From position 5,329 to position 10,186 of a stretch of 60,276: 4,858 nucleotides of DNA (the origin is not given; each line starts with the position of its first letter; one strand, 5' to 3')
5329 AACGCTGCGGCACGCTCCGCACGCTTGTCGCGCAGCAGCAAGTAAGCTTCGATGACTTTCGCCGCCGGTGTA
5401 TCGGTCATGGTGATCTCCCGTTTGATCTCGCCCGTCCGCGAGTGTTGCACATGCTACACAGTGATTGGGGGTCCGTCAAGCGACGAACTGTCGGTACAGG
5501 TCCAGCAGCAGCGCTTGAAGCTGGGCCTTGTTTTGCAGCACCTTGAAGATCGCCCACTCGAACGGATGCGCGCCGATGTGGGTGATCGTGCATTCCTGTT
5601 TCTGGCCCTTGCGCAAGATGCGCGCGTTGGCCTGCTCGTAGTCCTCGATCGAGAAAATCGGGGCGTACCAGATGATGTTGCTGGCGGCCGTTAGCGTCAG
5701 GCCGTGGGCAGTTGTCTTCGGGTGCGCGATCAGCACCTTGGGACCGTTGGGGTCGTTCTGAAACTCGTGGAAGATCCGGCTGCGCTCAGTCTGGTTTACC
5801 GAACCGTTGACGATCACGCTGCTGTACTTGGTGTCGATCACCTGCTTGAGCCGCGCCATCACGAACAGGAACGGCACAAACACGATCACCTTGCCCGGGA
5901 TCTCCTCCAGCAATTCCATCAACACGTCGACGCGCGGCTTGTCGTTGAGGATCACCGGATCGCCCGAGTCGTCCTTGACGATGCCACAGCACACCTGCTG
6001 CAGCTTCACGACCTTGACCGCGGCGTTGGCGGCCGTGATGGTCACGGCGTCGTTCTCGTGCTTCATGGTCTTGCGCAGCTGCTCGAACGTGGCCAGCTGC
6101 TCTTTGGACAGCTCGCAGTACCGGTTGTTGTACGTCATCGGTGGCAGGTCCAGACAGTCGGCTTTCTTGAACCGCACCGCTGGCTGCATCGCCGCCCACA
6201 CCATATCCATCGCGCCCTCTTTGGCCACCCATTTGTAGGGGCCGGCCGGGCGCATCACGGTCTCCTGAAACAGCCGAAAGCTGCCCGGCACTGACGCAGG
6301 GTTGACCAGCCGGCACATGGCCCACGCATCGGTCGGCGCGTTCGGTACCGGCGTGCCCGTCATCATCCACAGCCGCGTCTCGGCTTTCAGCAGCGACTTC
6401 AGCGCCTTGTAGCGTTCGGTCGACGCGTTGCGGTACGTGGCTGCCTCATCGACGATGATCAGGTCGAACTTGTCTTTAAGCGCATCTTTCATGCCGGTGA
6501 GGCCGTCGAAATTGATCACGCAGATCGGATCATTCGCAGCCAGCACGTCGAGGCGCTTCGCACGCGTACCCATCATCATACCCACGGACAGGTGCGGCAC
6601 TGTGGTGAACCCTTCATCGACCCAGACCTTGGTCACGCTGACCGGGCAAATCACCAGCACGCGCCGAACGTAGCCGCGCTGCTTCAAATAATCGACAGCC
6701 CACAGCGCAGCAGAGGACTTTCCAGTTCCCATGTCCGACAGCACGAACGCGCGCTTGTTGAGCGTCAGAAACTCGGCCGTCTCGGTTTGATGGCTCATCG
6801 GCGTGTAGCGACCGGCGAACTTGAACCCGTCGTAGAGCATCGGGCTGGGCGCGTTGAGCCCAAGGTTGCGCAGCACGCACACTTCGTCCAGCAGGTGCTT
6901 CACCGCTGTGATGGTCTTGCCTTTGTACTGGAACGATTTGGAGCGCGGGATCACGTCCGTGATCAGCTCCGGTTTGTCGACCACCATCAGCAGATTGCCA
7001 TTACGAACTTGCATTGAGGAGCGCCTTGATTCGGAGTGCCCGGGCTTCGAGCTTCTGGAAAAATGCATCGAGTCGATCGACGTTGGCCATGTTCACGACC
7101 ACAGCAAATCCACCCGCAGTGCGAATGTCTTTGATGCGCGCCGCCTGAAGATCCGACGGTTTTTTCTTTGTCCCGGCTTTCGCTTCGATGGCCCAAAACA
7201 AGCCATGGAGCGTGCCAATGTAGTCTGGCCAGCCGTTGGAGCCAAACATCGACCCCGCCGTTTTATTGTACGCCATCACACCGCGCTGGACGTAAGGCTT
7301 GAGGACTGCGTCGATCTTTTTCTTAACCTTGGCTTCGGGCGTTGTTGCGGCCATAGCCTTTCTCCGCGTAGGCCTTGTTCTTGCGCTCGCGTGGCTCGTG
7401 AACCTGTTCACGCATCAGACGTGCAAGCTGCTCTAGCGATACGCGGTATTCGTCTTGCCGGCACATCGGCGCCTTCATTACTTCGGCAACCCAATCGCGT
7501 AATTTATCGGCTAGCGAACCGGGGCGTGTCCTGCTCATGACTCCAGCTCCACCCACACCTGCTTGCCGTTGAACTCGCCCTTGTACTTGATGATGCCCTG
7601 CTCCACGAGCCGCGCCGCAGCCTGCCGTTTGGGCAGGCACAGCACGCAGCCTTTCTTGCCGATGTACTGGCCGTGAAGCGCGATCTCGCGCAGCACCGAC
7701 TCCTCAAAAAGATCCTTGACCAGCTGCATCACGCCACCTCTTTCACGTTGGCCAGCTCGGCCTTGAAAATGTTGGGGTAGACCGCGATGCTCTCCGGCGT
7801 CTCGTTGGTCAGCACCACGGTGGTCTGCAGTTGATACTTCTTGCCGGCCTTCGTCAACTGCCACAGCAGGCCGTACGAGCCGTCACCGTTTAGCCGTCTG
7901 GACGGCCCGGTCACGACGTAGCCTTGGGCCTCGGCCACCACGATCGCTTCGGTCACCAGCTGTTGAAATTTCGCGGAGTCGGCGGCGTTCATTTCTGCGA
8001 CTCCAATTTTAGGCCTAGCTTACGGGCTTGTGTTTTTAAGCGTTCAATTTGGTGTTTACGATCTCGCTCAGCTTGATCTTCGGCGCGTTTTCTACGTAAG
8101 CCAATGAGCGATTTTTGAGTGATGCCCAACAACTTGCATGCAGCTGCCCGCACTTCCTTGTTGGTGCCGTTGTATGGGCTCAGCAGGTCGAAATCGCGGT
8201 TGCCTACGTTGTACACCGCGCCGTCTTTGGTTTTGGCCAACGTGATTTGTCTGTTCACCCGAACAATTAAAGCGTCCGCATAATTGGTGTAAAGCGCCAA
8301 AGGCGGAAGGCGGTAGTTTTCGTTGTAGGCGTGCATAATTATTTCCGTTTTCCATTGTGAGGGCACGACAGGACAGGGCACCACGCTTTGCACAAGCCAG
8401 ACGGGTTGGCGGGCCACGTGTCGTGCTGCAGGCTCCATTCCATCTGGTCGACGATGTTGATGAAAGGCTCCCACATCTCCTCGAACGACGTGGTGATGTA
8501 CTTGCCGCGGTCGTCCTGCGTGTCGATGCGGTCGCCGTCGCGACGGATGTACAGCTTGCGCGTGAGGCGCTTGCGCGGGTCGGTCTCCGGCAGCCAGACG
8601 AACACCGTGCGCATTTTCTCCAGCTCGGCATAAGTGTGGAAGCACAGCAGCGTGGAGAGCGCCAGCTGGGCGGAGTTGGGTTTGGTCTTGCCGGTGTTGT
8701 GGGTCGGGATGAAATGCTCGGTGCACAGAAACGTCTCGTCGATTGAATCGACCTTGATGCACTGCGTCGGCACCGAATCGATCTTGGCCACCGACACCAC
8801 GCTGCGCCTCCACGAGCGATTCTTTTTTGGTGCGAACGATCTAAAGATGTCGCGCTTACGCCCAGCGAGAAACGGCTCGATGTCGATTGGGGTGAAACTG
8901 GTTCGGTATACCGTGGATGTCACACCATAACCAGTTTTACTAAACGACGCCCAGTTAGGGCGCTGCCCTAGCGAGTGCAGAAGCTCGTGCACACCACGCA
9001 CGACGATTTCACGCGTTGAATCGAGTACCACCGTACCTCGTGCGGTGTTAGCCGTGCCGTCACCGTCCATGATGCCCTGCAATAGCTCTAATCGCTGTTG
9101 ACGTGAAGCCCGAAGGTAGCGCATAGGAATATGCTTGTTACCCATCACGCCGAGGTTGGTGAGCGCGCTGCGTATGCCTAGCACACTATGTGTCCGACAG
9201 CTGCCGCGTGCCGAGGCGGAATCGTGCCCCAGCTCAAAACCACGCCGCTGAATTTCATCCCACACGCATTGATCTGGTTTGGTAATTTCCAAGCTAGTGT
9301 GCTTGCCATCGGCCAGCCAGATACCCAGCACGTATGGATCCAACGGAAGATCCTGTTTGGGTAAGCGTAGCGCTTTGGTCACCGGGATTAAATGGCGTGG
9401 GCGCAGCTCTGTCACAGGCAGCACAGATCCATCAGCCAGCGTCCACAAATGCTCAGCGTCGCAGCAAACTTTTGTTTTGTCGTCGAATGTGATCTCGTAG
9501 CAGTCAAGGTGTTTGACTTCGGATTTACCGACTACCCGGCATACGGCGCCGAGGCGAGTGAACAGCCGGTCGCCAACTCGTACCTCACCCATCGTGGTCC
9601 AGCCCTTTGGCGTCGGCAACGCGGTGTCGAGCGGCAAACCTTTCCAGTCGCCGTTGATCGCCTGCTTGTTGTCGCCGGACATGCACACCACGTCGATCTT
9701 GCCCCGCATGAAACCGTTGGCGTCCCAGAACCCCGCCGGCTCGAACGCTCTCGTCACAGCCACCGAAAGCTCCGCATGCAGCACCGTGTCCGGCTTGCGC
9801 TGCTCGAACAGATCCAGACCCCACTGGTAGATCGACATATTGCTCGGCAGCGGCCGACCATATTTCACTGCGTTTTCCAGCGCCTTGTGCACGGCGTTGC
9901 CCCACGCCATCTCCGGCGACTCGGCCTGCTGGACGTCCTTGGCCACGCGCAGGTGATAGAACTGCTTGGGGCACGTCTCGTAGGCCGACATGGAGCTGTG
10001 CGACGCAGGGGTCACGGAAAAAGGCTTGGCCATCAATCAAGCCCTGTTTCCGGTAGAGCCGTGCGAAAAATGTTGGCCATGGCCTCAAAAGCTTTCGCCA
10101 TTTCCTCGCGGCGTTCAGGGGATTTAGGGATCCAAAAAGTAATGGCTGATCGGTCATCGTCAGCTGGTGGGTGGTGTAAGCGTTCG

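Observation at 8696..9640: Class-3-type (WCT) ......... intein inserted in the D-x-K catalytic motif of a Cas4-like nuclease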

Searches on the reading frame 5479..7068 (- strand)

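Call 35: search_protein_families(library=phrogs, proteins=[window:5479-7068:-], max_evalue=0.00001)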
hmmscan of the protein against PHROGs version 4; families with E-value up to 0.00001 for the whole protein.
window:5479-7068:- (530 aa): 6 families
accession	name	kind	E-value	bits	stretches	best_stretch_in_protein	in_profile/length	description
phrog_62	-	DNA, RNA and nucleotide metabolism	3.9e-105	353.8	1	83-526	690-1137/1881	DNA helicase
phrog_29996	-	unknown function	8e-28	97.9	1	109-521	747-1163/1189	-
phrog_16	-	DNA, RNA and nucleotide metabolism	1.2e-18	67.8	1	82-498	265-598/986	DNA helicase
phrog_11354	-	unknown function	5.2e-15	56.2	1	444-523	25-106/116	-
phrog_23807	-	unknown function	1e-09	37.8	0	418-495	561-641/1053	-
phrog_24008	-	DNA, RNA and nucleotide metabolism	8e-06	25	0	94-255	485-648/1006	helicase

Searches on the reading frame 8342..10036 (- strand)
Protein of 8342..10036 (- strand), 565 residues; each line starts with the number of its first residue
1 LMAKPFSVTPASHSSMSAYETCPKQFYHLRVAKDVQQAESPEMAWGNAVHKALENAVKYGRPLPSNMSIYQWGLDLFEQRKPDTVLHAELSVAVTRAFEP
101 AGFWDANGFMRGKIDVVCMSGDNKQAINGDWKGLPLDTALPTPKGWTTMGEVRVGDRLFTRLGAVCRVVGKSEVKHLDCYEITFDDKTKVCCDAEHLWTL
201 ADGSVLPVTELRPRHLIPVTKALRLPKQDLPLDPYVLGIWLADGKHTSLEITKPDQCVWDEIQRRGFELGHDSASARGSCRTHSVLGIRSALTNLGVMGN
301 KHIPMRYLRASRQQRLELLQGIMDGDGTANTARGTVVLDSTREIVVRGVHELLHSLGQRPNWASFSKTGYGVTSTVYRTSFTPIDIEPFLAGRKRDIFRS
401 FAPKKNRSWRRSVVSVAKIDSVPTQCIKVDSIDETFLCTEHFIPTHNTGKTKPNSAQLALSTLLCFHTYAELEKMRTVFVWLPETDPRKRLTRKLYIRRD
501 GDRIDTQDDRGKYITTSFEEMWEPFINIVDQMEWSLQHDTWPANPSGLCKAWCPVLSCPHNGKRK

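Call 4: search_protein_families(library=pfam, proteins=[window:8342-10036:-], max_evalue=1)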
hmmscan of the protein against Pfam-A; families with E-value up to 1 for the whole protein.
window:8342-10036:- (565 aa): 4 families
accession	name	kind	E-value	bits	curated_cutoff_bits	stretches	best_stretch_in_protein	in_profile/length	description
PF12705.13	PDDEXK_1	-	9.8e-07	29.4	22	1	11-73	2-51/247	PD-(D/E)XK nuclease superfamily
PF14528.11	LAGLIDADG_3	-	6.4e-05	23.6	22.5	1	314-357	2-47/82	LAGLIDADG-like domain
PF09810.15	Exo5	-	0.00011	22.3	25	1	21-124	24-122/367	Exonuclease V - a 5' deoxyribonuclease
PF05204.19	Hom_end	-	0.037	14.6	21.1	1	314-357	13-57/110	Homing endonuclease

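Call 42: list_cluster_members(proteins=[window:8342-10033:-, window:8342-10036:-])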
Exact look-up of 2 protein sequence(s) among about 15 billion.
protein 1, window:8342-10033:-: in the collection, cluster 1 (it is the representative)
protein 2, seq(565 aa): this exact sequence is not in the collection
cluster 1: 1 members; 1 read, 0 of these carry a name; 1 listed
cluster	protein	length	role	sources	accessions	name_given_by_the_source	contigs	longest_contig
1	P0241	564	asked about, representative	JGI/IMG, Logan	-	-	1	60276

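Call 46: find_encoding_contigs(protein=window:8342-10033:-, flank=2000, max_places=3)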
Protein window:8342-10033:- (564 aa): no gene with exactly this product is on record in the collection.
